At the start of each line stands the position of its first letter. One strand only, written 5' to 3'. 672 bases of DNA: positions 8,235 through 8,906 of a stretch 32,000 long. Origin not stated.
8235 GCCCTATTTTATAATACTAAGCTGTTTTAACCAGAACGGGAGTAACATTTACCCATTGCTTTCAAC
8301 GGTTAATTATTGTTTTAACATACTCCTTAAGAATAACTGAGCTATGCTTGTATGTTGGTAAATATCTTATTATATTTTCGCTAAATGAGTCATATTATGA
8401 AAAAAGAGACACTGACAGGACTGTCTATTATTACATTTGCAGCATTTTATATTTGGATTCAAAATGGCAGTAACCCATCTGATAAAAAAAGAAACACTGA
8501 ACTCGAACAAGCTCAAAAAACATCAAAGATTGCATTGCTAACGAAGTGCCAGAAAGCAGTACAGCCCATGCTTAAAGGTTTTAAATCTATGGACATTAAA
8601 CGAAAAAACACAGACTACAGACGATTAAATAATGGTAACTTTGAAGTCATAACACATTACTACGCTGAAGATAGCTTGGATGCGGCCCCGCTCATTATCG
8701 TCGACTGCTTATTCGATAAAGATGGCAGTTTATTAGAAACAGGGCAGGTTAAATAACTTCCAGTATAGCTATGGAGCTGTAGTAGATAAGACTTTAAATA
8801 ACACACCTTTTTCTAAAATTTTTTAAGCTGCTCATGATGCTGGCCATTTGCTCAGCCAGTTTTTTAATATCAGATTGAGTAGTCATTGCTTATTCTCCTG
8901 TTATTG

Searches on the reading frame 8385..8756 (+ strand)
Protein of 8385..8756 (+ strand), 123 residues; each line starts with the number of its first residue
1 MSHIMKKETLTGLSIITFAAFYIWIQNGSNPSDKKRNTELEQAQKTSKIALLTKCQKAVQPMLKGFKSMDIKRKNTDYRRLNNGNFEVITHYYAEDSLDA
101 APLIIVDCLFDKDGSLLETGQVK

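Call 6: search_protein_families(library=pfam, proteins=[window:8385-8756:+], max_evalue=0.01)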
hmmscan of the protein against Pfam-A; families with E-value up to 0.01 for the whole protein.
window:8385-8756:+ (123 aa): 0 families

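Call 54: find_encoding_contigs(protein=window:8397-8756:+, flank=7000, max_places=10)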
Protein window:8397-8756:+ (119 aa): 24 contigs read that carry it; 10 places shown.
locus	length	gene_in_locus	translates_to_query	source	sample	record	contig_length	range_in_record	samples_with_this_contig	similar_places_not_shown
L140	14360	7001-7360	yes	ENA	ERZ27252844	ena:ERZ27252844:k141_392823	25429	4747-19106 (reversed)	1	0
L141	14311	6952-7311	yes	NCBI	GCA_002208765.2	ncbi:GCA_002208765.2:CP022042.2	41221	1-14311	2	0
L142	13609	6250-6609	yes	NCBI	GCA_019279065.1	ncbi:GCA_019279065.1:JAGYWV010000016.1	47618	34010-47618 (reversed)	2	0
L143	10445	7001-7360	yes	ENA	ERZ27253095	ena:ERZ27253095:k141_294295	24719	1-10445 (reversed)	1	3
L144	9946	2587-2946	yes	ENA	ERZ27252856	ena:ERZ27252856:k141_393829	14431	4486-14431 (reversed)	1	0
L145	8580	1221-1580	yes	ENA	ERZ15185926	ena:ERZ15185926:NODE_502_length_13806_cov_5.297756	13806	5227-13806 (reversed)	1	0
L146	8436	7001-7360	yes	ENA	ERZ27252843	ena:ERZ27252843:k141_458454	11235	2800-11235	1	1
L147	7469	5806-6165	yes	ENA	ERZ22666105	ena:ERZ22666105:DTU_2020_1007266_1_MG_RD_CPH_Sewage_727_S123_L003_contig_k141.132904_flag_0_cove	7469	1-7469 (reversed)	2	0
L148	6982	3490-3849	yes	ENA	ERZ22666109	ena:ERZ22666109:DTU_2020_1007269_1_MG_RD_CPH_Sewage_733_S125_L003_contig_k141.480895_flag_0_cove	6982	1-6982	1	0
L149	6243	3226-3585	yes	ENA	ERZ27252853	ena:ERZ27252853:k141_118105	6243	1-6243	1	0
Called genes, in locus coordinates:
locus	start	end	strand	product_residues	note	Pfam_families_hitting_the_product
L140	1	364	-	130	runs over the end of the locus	-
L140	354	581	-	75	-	-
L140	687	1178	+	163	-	-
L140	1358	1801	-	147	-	PF02308:MgtC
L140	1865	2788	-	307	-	PF05661:DUF808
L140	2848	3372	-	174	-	PF03350:UPF0114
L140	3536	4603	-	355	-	PF03741:TerC (weak), PF04332:DUF475, PF03741:TerC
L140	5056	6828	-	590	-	PF00999:Na_H_Exchanger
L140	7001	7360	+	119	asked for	-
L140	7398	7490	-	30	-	-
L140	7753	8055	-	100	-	PF13744:HTH_37 (weak), PF12844:HTH_19 (weak), PF01381:HTH_3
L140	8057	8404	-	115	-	PF05973:Gp49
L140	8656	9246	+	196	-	PF00239:Resolvase, PF02796:HTH_7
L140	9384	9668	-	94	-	PF03992:ABM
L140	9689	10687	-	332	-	PF08240:ADH_N, PF00107:ADH_zinc_N, PF13602:ADH_zinc_N_2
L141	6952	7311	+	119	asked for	-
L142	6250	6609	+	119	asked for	-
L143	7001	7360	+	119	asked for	-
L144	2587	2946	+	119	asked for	-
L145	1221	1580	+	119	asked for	-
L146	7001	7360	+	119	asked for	-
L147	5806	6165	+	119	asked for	-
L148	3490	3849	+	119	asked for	-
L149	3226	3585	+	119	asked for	-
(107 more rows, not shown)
